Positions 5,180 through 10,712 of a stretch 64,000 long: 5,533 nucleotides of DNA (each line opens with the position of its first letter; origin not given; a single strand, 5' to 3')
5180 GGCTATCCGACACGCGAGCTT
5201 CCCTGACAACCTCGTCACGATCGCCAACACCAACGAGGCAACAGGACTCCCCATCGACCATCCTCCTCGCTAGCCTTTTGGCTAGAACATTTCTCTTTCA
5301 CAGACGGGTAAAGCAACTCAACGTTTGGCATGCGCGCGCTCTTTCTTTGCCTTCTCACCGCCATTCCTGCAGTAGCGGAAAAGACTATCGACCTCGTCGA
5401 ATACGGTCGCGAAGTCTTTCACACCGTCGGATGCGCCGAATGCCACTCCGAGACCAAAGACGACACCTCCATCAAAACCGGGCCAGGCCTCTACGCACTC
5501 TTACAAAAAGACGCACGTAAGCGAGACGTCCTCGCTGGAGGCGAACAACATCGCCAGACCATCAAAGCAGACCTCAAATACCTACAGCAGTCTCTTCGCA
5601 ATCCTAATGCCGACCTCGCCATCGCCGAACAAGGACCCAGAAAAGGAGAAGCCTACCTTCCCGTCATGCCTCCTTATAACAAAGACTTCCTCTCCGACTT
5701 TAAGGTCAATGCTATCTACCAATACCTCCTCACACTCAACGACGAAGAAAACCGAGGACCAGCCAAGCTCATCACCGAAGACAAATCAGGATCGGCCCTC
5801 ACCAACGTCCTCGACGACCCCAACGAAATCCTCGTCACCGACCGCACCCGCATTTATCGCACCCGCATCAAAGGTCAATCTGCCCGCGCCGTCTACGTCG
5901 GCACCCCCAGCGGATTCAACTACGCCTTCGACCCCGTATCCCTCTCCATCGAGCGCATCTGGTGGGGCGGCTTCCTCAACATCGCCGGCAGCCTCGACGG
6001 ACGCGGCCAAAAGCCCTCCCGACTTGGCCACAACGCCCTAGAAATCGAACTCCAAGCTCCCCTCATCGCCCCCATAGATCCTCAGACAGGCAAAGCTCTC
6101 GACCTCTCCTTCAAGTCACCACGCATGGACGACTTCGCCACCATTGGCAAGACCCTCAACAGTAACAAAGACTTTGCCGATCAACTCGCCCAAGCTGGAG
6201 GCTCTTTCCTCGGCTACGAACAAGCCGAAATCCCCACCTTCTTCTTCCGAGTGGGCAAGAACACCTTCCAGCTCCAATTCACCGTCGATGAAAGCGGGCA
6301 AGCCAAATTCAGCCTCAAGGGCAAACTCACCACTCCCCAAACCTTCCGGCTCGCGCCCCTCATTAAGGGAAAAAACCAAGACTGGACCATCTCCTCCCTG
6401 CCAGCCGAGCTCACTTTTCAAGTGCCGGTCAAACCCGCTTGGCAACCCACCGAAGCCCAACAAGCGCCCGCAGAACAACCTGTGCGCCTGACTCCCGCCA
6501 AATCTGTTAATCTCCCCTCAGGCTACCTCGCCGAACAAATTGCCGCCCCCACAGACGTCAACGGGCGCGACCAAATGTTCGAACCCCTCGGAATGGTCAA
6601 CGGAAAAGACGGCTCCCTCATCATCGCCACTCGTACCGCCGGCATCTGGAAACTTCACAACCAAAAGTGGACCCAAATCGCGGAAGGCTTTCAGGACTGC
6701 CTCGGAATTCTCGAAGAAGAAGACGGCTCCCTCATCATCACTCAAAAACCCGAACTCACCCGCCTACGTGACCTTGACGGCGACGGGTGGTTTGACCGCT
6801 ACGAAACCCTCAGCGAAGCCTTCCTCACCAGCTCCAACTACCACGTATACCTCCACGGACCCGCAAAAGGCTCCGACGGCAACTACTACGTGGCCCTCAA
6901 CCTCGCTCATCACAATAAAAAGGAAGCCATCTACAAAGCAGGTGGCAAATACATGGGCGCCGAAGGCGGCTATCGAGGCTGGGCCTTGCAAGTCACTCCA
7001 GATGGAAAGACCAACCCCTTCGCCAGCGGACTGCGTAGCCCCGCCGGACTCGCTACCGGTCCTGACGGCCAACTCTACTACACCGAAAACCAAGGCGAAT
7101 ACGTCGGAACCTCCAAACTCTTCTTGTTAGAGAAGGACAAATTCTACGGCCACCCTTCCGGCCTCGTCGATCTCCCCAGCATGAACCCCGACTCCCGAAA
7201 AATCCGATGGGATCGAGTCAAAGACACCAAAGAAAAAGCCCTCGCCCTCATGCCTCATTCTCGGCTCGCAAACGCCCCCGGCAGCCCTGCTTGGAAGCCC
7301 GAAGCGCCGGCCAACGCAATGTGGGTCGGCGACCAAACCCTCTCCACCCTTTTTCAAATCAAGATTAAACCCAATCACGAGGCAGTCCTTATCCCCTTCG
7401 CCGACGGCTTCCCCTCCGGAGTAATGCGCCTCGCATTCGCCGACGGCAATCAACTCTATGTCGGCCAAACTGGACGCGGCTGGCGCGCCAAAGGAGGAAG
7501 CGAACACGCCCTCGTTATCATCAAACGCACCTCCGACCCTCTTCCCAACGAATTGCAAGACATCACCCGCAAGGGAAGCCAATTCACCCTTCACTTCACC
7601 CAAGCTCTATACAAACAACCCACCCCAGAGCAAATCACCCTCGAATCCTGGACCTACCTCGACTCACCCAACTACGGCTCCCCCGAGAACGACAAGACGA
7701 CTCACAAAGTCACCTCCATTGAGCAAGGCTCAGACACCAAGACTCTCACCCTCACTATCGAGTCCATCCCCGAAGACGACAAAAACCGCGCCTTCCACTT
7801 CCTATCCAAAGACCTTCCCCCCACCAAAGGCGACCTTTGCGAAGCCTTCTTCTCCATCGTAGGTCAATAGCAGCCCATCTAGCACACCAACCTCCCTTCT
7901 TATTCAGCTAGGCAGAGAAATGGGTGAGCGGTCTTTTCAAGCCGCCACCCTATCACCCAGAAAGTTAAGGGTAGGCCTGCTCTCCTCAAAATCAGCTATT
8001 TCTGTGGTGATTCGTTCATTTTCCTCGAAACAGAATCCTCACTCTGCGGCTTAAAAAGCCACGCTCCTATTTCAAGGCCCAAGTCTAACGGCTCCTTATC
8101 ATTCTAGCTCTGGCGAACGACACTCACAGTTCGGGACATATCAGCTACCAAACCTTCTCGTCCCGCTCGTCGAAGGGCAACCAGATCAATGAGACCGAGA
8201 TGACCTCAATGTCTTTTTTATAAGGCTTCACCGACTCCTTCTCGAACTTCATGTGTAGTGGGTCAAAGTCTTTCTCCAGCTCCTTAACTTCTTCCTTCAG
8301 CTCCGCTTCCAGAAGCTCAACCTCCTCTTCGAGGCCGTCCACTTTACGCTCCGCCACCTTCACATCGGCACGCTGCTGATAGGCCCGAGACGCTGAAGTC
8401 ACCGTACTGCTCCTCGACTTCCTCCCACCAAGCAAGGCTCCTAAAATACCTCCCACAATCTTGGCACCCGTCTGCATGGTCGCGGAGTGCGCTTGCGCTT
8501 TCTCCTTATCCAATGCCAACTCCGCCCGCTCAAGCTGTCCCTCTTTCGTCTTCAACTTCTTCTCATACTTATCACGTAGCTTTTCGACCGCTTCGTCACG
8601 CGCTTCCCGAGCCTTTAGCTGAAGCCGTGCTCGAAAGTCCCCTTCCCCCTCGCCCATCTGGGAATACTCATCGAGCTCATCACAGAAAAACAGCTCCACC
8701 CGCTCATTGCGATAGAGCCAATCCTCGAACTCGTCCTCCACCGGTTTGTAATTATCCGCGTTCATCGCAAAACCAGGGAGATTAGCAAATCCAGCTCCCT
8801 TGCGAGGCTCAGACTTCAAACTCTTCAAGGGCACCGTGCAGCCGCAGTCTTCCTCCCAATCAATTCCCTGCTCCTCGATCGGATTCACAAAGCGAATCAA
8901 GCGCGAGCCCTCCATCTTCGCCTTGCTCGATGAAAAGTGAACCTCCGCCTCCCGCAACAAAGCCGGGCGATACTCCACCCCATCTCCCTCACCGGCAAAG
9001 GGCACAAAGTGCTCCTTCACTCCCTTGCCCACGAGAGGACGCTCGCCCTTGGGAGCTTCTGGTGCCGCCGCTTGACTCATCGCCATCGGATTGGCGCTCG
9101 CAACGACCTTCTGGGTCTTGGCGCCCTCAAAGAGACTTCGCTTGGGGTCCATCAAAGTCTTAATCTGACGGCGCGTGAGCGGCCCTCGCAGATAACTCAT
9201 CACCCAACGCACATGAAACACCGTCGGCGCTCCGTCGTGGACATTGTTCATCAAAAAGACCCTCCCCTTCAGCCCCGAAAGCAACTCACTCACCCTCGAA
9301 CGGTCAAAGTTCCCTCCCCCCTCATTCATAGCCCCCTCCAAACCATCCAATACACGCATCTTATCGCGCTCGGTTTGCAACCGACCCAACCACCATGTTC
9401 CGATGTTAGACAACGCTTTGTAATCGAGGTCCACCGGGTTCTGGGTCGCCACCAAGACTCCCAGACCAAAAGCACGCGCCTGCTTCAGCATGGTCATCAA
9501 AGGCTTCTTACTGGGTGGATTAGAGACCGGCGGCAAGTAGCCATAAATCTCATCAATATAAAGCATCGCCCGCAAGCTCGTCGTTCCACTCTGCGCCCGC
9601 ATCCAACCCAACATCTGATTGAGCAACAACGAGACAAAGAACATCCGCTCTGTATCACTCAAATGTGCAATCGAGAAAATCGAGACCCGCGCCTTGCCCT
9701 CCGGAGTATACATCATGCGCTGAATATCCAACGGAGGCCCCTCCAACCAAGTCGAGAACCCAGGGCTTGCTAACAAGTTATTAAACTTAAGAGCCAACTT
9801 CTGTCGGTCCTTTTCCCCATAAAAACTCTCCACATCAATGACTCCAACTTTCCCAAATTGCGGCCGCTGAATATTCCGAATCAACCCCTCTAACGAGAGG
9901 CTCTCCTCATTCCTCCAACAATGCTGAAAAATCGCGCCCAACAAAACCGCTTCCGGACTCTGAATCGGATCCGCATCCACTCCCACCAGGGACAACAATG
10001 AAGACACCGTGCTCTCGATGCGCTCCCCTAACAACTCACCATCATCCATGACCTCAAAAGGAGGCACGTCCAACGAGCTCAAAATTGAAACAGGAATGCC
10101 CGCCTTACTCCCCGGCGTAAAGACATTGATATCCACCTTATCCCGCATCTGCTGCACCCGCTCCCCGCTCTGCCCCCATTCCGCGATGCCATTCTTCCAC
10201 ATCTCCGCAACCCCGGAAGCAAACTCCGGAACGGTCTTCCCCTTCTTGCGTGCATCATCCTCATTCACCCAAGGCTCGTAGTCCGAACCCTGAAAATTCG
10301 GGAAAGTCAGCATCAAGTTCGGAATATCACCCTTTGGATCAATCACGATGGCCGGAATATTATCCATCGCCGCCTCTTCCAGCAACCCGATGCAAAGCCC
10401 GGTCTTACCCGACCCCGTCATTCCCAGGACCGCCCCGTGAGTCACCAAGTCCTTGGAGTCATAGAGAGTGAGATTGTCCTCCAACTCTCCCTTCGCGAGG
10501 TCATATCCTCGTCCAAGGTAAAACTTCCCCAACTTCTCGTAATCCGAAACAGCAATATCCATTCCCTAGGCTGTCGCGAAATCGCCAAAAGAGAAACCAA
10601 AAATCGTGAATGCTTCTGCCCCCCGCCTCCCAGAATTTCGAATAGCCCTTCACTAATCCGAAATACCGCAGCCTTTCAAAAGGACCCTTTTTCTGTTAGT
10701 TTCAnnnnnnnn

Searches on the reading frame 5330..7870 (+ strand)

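Call 23: search_protein_families(library=pfam, proteins=[window:5330-7870:+], max_evalue=0.0001)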
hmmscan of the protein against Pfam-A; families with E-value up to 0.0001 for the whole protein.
window:5330-7870:+ (846 aa): 1 family
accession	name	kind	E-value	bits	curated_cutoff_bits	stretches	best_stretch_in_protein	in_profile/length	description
PF23500.1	DUF7133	-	4.1e-06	26.8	27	1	454-592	83-211/385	Domain of unknown function (DUF7133)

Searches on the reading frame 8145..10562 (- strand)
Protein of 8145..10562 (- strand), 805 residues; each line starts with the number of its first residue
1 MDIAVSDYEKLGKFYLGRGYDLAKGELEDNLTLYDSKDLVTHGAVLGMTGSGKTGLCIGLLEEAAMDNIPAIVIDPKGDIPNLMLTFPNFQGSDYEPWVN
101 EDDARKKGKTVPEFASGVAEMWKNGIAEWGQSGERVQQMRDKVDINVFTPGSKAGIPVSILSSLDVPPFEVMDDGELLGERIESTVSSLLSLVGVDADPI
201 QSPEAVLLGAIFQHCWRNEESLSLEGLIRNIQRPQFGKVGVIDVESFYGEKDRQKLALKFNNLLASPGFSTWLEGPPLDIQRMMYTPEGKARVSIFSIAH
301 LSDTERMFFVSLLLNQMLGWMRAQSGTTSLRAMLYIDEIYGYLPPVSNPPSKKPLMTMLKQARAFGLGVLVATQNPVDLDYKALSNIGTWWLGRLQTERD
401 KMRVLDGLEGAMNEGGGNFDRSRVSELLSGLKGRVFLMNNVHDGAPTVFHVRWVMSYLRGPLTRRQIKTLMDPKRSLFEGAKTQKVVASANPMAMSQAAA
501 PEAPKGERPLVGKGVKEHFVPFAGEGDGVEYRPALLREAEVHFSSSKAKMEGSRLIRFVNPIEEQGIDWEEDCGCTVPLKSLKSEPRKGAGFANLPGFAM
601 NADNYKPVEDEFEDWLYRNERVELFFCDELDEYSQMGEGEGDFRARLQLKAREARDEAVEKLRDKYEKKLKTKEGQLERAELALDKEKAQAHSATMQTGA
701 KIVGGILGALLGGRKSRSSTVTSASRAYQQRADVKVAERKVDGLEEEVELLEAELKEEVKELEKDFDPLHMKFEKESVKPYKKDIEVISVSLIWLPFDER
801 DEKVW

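Call 23: search_protein_families(library=pfam, proteins=[window:8145-10562:-], max_evalue=0.0001)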
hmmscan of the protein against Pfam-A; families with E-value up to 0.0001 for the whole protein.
window:8145-10562:- (805 aa): 2 families
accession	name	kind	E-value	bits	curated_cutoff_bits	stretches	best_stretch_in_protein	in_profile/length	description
PF05872.18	HerA_C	-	1.5e-08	34.2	22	0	267-389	191-315/502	Helicase HerA-like C-terminal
PF01935.23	DUF87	-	4.6e-08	33.9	23.2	1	36-79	19-63/220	Helicase HerA, central domain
